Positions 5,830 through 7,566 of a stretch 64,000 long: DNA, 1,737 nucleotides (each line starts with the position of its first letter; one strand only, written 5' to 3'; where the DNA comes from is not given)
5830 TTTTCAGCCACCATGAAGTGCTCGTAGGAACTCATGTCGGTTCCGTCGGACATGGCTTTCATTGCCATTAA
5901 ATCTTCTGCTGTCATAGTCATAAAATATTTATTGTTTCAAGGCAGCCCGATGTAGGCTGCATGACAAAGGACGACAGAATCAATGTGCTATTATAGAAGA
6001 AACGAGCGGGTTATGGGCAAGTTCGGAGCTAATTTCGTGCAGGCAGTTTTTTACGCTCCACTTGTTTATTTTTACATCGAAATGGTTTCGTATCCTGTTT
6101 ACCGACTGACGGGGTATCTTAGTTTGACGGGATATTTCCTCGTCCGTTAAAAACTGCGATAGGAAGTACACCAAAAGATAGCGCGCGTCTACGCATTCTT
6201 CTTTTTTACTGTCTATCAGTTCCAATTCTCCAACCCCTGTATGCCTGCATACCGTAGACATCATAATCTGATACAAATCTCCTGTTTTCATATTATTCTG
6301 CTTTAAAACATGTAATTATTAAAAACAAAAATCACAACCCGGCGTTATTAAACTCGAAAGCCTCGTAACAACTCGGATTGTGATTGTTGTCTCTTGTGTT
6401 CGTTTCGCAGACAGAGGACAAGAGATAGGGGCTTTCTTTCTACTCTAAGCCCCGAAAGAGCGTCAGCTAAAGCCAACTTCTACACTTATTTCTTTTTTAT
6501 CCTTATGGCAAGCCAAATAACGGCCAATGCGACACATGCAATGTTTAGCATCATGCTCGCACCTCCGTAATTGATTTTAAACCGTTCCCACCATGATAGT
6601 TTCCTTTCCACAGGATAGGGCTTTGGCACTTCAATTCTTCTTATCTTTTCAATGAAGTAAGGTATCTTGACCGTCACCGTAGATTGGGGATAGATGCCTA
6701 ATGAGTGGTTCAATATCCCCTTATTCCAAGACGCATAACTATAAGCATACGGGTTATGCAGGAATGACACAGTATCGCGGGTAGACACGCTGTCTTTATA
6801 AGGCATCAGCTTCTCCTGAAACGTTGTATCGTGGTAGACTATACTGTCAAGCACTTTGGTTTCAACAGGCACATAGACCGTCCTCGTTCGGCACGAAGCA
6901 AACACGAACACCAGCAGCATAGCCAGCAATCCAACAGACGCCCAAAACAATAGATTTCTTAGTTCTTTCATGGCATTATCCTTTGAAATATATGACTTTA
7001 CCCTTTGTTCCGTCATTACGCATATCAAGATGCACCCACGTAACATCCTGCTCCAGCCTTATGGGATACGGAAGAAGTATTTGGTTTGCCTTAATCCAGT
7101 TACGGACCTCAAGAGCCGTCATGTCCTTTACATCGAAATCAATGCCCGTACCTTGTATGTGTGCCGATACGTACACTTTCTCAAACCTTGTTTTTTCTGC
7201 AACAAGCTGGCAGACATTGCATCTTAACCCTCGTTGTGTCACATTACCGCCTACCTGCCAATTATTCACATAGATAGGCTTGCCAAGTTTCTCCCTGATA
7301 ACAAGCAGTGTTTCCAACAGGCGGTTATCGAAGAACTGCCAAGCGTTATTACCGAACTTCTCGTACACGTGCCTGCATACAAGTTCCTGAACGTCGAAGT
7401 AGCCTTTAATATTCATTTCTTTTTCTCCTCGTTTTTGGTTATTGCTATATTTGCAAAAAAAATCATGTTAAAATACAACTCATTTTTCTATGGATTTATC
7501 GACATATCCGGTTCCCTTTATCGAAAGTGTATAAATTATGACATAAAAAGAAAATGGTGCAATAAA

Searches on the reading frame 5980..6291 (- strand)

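Call 39: search_protein_families(library=pfam, proteins=[window:5980-6291:-], max_evalue=0.1)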
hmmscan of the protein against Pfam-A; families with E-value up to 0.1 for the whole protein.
window:5980-6291:- (103 aa): 3 families
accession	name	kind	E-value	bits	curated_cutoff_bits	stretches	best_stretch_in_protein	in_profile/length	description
PF13384.12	HTH_23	-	0.019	15.2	24.6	1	36-71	6-41/50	Homeodomain-like domain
PF08299.17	Bac_DnaA_C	-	0.029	14.8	31.5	1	11-49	5-46/69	Bacterial dnaA protein helix-turn-helix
PF22789.1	DUF4026_C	-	0.058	14.3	27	1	18-58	24-64/114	Protein of unknown function (DUF4026) C-terminal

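Call 40: search_protein_families(library=phrogs, proteins=[window:5980-6291:-], max_evalue=0.01)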
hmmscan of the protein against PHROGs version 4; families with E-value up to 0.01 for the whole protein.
window:5980-6291:- (103 aa): 0 families

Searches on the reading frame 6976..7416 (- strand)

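Call 55: search_protein_families(library=pfam, proteins=[window:6976-7416:-], max_evalue=0.01)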
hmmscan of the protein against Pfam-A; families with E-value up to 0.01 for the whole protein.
window:6976-7416:- (146 aa): 1 family
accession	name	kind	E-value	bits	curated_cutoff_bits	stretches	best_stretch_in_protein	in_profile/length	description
PF08291.16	Peptidase_M15_3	-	0.0013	19.3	23.2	0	6-113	2-93/108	Peptidase M15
